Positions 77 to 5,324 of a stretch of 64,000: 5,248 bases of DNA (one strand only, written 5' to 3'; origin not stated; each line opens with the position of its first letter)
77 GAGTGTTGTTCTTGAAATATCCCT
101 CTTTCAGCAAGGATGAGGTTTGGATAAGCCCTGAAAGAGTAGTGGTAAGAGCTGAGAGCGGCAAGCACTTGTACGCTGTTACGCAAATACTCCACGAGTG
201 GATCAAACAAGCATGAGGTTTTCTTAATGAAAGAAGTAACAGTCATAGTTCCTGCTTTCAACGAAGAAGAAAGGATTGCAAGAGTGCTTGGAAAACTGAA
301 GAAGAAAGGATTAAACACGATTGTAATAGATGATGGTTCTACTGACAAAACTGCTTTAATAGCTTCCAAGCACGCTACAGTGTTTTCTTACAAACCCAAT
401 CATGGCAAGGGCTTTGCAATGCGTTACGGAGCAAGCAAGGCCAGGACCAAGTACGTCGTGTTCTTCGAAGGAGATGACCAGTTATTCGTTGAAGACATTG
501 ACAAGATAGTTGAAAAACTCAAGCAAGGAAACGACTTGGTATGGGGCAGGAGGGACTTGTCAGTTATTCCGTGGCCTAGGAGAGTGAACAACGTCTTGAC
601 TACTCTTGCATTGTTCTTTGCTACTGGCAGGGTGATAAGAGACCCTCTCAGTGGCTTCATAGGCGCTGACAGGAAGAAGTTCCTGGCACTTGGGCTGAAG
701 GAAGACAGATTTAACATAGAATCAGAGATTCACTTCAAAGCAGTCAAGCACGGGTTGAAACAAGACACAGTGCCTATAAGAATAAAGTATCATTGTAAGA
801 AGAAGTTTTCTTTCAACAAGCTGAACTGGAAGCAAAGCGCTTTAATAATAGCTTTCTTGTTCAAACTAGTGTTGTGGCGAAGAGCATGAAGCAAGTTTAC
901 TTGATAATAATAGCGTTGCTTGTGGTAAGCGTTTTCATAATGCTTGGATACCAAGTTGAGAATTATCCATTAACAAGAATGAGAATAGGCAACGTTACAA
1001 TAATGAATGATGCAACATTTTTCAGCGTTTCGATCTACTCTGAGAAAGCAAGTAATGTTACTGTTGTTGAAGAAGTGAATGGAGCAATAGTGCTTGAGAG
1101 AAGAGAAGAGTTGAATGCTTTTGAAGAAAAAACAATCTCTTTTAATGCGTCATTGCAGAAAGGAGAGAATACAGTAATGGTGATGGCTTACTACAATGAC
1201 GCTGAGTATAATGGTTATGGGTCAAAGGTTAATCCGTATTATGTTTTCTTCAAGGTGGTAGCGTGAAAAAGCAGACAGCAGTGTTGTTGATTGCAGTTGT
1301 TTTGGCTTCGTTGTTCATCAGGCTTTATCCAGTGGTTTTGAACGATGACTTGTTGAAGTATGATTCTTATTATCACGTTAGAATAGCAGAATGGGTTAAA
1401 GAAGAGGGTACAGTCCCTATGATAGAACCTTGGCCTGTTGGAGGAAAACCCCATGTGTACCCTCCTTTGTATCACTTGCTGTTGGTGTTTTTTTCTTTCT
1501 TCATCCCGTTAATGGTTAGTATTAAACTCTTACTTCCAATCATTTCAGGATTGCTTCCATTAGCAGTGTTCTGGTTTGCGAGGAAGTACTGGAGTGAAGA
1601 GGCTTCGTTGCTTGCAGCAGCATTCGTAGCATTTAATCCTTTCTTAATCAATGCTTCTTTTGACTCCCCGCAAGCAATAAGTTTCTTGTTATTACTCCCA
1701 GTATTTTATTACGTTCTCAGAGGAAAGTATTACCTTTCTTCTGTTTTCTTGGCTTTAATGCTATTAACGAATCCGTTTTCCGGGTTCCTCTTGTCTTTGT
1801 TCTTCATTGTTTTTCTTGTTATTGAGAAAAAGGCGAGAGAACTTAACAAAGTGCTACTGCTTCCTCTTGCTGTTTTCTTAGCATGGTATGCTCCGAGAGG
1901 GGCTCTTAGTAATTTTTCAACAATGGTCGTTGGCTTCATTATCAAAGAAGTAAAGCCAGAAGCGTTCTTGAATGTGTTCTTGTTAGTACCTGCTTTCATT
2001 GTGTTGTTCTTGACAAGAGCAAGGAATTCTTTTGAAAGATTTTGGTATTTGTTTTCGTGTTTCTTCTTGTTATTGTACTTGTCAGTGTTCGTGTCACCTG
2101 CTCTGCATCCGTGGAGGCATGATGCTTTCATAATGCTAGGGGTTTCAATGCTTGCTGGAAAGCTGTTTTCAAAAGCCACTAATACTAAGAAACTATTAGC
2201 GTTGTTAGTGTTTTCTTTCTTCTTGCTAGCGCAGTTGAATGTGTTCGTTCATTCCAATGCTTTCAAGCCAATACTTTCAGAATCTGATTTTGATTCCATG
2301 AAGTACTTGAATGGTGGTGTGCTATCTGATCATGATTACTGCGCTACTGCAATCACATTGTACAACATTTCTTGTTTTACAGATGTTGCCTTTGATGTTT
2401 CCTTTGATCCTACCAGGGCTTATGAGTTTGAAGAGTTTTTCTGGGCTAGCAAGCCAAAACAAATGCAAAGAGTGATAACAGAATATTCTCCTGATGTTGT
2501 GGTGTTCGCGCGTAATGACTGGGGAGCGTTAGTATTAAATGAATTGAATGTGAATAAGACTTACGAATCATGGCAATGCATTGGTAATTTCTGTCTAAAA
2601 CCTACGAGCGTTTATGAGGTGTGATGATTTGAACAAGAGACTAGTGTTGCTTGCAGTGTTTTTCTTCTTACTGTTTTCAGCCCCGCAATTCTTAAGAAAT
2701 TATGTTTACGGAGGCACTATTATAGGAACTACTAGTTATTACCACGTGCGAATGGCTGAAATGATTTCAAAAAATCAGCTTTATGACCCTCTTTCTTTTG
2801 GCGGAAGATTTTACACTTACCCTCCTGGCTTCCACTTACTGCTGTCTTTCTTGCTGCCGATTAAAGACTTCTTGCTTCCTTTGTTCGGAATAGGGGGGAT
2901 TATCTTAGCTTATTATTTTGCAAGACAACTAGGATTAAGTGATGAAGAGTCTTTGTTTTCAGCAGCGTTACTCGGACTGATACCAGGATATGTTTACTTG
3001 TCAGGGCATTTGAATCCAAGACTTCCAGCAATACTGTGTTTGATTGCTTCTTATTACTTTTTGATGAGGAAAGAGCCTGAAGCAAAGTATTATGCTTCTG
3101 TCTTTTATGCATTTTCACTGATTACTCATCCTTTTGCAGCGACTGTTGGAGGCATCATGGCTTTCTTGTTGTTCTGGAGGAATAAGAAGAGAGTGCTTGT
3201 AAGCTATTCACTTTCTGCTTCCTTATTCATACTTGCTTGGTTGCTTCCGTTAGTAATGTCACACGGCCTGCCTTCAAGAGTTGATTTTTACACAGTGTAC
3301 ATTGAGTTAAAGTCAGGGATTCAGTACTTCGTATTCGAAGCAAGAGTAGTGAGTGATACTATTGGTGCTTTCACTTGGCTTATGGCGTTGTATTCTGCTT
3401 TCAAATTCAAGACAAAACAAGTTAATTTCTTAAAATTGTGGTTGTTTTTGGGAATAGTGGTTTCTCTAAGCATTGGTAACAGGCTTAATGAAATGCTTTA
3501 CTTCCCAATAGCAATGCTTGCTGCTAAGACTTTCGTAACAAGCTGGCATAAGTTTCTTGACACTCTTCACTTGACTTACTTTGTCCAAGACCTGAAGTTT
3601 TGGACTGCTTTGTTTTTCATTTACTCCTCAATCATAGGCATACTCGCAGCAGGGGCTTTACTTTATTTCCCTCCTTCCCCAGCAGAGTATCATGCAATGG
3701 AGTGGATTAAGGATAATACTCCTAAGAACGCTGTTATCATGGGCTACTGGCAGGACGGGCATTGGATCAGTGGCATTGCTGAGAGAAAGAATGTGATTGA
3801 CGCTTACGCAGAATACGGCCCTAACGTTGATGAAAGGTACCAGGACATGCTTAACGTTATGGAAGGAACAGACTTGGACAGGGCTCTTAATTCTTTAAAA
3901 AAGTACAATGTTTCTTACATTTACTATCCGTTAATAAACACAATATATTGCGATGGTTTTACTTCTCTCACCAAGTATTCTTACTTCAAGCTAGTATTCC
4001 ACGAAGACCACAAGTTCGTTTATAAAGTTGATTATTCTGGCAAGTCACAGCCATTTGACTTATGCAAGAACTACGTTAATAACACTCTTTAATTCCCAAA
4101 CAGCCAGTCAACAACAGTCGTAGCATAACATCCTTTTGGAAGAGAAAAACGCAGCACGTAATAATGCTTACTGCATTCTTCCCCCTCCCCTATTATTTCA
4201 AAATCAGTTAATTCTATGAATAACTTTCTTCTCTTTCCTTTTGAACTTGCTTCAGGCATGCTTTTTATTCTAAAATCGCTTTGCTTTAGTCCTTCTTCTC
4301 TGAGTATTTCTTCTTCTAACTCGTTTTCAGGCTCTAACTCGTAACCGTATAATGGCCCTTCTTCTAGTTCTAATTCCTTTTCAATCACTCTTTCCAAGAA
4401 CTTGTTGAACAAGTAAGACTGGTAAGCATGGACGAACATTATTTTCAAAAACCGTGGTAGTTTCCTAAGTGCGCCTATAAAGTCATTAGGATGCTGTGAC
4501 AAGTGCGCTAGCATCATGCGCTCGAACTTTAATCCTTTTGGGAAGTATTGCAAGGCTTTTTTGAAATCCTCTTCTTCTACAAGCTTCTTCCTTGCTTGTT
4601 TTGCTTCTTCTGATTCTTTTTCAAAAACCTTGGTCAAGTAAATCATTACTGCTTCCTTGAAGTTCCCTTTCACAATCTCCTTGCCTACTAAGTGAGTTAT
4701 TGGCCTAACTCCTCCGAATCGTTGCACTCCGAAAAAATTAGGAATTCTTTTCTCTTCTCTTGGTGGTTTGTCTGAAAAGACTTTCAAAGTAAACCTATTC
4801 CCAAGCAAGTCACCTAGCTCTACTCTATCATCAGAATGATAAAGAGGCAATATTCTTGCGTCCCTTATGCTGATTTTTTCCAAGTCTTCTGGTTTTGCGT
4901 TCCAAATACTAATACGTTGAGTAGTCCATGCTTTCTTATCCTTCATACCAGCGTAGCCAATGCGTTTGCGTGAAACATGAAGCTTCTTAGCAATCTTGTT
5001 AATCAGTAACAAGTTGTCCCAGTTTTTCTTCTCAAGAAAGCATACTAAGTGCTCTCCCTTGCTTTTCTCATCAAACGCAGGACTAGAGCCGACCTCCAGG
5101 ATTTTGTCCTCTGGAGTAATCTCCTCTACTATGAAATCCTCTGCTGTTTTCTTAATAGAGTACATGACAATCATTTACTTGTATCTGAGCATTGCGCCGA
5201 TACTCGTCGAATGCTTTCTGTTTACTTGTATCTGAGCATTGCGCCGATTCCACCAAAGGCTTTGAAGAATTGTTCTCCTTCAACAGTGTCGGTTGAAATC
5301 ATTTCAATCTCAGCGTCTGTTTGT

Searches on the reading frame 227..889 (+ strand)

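Call 33: search_protein_families(library=pfam, proteins=[window:227-889:+], max_evalue=0.001)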
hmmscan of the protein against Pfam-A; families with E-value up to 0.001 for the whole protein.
window:227-889:+ (220 aa): 2 families
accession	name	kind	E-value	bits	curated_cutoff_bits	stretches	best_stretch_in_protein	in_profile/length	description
PF00535.33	Glycos_transf_2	-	5e-23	82.3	23.3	1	5-122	1-128/168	Glycosyl transferase family 2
PF10111.15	Glyco_tranf_2_2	-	4.7e-07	30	27.3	1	5-141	1-151/276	Glycosyltransferase like family 2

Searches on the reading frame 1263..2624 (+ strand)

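Call 33: search_protein_families(library=pfam, proteins=[window:1263-2624:+], max_evalue=0.001)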
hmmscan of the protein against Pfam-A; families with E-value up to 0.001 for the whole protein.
window:1263-2624:+ (453 aa): 1 family
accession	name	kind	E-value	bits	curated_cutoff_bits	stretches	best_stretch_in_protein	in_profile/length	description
PF02516.20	STT3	-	1e-05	25.7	24.5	1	10-198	8-224/405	Oligosaccharyl transferase STT3, N-terminal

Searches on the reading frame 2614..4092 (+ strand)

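Call 33: search_protein_families(library=pfam, proteins=[window:2614-4092:+], max_evalue=0.001)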
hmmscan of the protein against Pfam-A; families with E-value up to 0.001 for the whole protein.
window:2614-4092:+ (492 aa): 1 family
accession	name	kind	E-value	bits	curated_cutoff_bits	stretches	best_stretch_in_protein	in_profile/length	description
PF13231.12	PMT_2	-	3.9e-06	27.6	26.1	1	90-214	30-158/160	Dolichyl-phosphate-mannose-protein mannosyltransferase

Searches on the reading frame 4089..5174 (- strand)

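Call 33: search_protein_families(library=pfam, proteins=[window:4089-5174:-], max_evalue=0.001)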
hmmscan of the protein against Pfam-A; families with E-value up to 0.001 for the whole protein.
window:4089-5174:- (361 aa): 1 family
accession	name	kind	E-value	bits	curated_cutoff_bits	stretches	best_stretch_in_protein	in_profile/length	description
PF01142.23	TruD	-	3.9e-112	375.6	27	2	6-271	17-288/412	tRNA pseudouridine synthase D (TruD)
